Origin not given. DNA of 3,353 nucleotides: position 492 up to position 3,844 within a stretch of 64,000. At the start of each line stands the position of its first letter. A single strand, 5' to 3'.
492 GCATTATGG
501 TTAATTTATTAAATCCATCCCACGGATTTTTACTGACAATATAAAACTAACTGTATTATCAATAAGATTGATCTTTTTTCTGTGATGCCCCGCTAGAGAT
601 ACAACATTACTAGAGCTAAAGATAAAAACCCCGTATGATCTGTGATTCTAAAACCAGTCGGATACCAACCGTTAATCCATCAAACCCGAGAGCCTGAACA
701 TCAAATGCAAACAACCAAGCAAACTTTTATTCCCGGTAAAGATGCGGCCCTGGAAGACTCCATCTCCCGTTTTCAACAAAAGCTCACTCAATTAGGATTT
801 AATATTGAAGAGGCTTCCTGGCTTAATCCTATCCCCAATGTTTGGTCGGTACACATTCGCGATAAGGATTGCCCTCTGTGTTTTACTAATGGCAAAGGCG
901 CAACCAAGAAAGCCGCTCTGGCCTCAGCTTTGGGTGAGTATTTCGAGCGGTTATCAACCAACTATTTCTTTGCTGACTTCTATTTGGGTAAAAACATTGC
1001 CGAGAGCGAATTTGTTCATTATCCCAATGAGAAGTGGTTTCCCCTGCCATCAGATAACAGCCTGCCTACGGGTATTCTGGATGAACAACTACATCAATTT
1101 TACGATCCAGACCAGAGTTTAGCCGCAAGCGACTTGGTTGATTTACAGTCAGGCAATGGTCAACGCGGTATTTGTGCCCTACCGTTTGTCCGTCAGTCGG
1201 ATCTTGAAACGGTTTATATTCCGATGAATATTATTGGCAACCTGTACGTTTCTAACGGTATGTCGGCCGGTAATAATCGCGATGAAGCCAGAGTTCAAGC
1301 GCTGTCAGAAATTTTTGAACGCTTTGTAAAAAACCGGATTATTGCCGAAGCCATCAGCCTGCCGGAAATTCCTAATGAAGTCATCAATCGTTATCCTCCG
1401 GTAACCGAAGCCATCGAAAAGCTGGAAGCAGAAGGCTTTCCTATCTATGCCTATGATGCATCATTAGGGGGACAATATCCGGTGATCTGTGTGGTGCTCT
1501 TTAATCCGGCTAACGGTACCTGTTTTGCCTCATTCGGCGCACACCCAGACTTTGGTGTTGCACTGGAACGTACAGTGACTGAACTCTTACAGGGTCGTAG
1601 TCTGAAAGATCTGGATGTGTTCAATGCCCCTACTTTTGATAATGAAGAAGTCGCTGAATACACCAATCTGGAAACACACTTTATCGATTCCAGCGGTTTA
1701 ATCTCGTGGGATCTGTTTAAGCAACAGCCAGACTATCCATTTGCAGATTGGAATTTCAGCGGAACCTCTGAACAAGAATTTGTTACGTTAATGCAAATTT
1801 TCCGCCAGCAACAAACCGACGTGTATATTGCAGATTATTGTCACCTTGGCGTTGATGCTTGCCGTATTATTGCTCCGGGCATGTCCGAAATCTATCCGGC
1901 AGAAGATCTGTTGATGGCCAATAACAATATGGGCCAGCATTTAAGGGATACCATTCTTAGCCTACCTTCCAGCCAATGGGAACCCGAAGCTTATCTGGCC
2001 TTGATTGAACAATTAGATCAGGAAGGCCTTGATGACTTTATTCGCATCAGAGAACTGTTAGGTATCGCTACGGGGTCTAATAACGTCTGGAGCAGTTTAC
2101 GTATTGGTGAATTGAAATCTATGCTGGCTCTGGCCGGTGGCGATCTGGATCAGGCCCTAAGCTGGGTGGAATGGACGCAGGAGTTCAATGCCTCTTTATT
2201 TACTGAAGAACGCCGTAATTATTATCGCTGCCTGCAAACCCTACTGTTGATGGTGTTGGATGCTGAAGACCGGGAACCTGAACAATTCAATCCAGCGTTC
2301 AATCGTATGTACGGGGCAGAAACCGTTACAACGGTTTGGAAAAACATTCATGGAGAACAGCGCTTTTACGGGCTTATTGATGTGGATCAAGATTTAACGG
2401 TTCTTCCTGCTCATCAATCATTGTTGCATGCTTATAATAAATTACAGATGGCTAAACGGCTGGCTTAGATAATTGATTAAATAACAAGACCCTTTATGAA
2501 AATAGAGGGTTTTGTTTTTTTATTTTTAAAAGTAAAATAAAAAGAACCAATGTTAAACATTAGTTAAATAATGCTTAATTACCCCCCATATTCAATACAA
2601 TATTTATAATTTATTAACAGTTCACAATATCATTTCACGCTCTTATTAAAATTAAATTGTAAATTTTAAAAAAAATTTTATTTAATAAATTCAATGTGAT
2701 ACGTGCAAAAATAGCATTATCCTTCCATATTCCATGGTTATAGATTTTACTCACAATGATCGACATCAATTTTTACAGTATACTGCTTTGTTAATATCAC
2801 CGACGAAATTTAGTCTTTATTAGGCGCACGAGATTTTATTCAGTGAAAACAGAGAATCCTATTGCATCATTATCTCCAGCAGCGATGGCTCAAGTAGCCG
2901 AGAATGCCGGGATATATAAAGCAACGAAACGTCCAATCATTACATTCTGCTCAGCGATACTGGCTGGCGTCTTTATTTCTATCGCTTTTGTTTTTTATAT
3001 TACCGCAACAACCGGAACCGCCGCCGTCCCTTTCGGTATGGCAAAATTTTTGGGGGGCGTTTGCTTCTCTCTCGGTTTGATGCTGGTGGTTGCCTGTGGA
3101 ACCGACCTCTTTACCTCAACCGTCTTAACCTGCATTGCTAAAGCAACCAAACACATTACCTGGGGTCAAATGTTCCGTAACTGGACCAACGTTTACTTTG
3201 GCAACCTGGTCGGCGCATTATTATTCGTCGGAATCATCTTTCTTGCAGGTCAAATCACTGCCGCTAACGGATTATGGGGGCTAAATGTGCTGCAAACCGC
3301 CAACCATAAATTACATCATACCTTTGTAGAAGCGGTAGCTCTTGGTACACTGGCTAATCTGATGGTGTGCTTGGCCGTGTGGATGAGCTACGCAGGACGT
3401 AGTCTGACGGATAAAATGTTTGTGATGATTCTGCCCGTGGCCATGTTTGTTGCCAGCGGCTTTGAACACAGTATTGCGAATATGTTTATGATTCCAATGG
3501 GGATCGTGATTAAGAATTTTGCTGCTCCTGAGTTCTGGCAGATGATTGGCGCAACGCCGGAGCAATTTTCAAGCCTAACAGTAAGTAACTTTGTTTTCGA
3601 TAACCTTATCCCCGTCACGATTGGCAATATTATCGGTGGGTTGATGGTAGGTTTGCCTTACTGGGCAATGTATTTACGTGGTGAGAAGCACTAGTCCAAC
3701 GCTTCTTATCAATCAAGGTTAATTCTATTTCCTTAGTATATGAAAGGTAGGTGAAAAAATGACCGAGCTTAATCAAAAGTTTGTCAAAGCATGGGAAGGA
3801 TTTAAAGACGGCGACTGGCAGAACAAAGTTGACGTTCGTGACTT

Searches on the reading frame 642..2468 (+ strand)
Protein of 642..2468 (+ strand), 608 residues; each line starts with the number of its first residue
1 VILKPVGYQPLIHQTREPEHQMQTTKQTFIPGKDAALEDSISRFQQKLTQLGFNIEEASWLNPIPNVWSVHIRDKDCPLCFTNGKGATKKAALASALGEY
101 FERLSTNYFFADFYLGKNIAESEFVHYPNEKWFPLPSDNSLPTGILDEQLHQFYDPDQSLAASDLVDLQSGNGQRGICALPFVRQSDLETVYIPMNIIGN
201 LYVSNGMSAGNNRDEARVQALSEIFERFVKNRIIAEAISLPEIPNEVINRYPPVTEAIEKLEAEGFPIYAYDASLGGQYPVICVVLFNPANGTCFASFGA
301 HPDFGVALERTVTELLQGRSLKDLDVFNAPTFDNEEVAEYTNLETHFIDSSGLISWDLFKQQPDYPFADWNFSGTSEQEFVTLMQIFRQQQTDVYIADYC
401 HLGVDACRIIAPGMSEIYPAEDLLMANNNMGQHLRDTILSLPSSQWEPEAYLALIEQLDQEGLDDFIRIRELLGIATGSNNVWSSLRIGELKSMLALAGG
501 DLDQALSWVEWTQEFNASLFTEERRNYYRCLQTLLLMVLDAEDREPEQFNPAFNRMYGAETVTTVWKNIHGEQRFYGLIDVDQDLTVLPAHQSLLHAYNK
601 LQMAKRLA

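Call 66: search_protein_families(library=pfam, proteins=[window:642-2468:+], max_evalue=0.0001)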
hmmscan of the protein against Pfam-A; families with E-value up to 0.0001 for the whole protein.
window:642-2468:+ (608 aa): 2 families
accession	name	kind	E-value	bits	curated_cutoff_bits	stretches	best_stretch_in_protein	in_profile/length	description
PF02624.21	YcaO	-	8.4e-71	239.4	25.7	1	83-415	1-325/325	YcaO cyclodehydratase, ATP-ad Mg2+-binding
PF18381.7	YcaO_C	-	3.2e-63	213.2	26.1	1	431-606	1-171/172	YcaO cyclodehydratase C-terminal domain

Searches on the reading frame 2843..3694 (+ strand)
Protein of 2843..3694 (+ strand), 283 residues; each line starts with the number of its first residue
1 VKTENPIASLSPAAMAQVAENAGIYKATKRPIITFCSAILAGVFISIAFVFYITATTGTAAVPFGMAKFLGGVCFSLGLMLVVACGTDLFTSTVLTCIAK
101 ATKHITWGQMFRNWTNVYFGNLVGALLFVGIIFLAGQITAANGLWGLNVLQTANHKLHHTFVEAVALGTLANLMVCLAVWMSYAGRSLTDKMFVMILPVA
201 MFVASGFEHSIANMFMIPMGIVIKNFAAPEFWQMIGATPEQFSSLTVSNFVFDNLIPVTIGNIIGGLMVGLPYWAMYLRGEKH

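Call 66: search_protein_families(library=pfam, proteins=[window:2843-3694:+], max_evalue=0.0001)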
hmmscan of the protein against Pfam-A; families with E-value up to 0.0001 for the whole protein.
window:2843-3694:+ (283 aa): 1 family
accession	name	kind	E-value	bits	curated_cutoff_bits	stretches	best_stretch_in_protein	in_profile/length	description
PF01226.23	Form_Nir_trans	-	8.4e-73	245.1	34.6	1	15-275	2-240/240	Formate/nitrite transporter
